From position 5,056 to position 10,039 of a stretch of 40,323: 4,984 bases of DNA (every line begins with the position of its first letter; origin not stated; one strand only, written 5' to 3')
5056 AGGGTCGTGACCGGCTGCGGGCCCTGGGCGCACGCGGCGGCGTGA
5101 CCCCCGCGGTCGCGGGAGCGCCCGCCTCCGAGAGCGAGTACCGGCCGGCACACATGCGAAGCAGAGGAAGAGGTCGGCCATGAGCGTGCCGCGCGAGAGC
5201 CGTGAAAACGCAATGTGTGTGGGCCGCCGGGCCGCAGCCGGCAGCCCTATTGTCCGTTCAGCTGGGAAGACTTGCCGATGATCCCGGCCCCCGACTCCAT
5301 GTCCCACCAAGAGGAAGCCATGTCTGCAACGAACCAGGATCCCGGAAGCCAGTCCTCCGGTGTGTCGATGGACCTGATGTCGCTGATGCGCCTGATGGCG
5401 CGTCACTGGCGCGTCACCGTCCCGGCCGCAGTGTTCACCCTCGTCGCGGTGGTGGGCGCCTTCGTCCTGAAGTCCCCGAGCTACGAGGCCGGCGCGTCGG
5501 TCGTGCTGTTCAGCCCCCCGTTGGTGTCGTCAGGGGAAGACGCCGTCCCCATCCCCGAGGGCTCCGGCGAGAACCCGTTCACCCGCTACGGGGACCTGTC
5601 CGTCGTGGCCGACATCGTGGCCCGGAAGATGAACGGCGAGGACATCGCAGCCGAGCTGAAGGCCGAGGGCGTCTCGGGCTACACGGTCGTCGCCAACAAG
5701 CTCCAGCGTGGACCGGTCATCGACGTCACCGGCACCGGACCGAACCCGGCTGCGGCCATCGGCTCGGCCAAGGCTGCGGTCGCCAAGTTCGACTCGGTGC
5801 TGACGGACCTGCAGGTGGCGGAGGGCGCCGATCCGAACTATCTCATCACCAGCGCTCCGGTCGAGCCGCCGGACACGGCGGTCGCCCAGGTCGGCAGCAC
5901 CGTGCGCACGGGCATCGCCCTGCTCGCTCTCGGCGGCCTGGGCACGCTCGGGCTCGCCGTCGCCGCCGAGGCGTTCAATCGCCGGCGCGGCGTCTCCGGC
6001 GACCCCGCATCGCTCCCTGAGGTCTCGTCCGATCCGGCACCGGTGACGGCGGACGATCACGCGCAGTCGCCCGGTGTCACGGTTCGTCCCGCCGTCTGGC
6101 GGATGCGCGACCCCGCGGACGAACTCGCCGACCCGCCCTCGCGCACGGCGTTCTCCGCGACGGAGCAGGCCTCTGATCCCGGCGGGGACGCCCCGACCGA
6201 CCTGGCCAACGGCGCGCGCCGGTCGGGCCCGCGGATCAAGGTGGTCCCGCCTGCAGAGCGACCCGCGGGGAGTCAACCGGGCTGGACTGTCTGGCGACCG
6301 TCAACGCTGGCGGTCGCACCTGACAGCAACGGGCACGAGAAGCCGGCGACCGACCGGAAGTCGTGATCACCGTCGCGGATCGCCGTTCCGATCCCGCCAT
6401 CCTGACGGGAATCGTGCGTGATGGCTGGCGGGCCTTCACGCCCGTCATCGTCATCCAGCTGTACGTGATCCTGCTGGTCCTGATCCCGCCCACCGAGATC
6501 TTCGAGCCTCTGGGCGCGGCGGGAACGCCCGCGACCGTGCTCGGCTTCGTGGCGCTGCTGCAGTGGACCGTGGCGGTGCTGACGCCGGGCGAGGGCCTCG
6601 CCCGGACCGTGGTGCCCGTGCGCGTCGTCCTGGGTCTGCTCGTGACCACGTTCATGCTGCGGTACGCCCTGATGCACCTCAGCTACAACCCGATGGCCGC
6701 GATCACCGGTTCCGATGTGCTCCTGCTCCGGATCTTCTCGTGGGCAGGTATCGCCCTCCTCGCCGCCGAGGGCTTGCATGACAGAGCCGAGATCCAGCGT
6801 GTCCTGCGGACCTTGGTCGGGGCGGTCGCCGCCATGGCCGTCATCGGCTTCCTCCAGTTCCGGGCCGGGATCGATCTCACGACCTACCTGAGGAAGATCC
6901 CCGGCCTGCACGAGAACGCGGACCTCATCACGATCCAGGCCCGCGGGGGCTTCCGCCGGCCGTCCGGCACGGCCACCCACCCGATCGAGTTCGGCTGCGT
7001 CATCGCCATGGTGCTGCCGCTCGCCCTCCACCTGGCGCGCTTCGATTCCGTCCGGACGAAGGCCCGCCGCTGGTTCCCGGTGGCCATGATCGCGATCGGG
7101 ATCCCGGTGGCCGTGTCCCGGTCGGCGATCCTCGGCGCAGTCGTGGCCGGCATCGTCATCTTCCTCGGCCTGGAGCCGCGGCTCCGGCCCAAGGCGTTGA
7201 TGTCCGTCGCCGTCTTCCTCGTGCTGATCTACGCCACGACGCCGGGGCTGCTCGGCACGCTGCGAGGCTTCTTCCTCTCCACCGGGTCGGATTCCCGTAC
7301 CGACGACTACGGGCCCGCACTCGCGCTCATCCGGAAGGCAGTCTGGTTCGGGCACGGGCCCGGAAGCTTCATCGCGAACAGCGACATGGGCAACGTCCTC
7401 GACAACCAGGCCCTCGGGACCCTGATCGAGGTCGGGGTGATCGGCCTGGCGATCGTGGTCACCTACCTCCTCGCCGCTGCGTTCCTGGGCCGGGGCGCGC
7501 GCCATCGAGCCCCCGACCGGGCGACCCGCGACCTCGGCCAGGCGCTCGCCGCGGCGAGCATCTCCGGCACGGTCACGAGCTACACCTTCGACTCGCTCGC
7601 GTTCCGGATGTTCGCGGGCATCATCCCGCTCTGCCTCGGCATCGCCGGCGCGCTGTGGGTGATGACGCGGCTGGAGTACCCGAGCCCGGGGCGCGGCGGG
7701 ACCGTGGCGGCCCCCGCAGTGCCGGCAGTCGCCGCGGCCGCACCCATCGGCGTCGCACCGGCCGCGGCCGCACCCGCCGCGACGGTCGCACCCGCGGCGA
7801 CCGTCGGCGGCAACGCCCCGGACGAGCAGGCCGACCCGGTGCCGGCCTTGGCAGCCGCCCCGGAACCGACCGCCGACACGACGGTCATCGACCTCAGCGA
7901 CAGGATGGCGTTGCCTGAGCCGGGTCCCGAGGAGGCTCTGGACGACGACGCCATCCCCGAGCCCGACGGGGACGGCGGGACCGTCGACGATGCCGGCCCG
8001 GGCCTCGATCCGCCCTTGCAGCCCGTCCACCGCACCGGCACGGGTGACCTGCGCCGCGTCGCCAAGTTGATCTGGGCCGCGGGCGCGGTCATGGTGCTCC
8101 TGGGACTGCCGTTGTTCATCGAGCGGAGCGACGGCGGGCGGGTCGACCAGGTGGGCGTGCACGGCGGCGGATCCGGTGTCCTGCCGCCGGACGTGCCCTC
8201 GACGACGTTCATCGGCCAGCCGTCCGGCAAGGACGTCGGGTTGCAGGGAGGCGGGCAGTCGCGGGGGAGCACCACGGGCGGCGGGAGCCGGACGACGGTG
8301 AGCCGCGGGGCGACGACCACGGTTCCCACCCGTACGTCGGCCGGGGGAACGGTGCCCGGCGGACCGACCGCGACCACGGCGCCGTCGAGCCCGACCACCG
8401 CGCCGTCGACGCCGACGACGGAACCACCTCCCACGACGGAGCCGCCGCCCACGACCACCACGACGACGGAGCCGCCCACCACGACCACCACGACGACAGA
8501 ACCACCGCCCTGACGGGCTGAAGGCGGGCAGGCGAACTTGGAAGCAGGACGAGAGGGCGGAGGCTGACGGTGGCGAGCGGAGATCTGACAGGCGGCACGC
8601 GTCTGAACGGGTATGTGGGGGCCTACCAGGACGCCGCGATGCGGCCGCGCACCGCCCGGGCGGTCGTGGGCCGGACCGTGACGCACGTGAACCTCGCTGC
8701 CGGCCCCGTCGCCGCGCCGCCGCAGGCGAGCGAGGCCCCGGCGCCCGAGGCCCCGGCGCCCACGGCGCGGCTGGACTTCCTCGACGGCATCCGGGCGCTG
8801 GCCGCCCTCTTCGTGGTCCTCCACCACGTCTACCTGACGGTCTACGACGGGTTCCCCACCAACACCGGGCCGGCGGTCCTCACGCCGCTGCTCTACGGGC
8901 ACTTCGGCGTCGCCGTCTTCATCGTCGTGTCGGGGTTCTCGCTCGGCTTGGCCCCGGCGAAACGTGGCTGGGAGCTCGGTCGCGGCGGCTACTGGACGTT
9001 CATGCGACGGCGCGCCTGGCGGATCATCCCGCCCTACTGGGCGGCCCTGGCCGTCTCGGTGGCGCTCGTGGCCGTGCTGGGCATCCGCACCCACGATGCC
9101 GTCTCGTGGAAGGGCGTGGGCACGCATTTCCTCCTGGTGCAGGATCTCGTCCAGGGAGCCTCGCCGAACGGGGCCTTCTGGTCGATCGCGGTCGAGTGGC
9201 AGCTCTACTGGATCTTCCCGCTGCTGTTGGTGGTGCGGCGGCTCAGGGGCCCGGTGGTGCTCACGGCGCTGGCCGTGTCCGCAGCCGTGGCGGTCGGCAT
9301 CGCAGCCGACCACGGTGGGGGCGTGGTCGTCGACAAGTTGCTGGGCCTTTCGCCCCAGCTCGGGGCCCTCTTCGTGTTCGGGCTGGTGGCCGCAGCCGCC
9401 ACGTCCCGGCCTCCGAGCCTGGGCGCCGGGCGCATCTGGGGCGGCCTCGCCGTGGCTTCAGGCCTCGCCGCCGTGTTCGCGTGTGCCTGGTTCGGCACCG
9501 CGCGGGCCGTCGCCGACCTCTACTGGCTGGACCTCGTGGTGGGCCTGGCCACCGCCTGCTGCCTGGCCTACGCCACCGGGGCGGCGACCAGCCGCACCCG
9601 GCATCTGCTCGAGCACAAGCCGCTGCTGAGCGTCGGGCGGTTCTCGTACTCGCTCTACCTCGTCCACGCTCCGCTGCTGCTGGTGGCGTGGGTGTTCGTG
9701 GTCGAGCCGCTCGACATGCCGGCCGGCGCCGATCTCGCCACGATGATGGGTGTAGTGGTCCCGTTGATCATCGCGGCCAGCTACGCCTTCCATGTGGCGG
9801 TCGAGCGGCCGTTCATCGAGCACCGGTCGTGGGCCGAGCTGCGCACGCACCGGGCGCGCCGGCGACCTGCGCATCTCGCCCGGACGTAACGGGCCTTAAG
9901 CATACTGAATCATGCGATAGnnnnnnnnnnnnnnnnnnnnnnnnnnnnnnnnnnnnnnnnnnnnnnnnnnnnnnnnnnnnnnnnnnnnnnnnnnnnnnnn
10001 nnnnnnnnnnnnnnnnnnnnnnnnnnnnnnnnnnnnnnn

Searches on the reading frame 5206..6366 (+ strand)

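Call 7: search_protein_families(library=pfam, proteins=[window:5206-6366:+], max_evalue=0.001)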
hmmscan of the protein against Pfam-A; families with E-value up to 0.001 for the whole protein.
window:5206-6366:+ (386 aa): 0 families

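Call 24: search_protein_families(library=ncbifam, proteins=[window:5206-6366:+], max_evalue=5)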
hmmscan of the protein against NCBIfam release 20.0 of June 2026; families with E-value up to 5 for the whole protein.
window:5206-6366:+ (386 aa): 0 families

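Call 25: search_protein_families(library=pfam, proteins=[window:5206-6366:+], max_evalue=5)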
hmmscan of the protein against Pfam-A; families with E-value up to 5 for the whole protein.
window:5206-6366:+ (386 aa): 1 family
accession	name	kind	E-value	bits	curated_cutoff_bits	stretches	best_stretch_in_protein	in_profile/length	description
PF02706.20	Wzz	-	0.13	13.1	25.5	1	55-100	3-48/91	Chain length determinant protein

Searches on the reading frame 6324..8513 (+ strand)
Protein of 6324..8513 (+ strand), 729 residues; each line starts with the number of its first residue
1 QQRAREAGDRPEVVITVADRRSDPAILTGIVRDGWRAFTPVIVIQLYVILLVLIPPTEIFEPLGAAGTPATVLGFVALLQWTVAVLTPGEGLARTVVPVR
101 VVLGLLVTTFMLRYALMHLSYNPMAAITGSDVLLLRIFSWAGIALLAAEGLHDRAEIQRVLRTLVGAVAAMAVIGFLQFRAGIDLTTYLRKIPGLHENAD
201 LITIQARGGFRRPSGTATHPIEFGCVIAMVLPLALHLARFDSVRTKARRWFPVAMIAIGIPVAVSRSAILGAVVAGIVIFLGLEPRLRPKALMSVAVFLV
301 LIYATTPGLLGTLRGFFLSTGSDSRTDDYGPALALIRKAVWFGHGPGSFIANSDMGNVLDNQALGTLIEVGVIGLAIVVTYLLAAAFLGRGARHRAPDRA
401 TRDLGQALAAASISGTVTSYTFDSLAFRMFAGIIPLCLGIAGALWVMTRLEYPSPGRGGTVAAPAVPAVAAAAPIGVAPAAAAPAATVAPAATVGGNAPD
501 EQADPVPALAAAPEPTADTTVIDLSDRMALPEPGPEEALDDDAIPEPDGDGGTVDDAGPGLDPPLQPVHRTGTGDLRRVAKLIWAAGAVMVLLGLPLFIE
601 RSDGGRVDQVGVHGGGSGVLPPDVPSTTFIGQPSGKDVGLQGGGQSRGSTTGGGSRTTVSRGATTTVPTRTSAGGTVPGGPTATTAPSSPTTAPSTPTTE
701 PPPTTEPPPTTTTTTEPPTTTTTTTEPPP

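Call 7: search_protein_families(library=pfam, proteins=[window:6324-8513:+], max_evalue=0.001)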
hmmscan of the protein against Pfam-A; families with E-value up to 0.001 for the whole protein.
window:6324-8513:+ (729 aa): 1 family
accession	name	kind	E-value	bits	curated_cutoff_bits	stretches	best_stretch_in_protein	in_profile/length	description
PF04932.20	Wzy_C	-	9.5e-11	42.1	31.7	1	253-378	3-148/149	O-Antigen ligase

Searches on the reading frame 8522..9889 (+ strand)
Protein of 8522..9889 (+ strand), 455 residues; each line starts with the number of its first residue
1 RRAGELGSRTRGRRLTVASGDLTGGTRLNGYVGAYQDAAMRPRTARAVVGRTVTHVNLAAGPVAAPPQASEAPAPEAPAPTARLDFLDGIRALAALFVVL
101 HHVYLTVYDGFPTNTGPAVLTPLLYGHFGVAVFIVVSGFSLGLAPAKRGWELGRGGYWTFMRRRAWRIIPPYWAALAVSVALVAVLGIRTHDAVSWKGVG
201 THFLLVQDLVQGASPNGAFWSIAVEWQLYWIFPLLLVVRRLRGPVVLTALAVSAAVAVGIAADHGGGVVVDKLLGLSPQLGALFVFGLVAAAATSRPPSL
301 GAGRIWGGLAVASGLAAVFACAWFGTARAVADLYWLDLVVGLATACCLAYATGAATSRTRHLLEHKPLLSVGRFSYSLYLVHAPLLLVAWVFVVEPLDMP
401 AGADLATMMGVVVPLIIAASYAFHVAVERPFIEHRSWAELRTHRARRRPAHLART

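Call 7: search_protein_families(library=pfam, proteins=[window:8522-9889:+], max_evalue=0.001)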
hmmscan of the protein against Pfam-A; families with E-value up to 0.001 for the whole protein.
window:8522-9889:+ (455 aa): 2 families
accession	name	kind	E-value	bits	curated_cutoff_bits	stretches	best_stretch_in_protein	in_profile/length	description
PF01757.29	Acyl_transf_3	-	1.3e-30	107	31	1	85-417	2-324/326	Acyltransferase domain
PF07786.18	HGSNAT_cat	-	0.0001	22.4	22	0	83-184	1-92/222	Heparan-alpha-glucosaminide N-acetyltransferase, catalytic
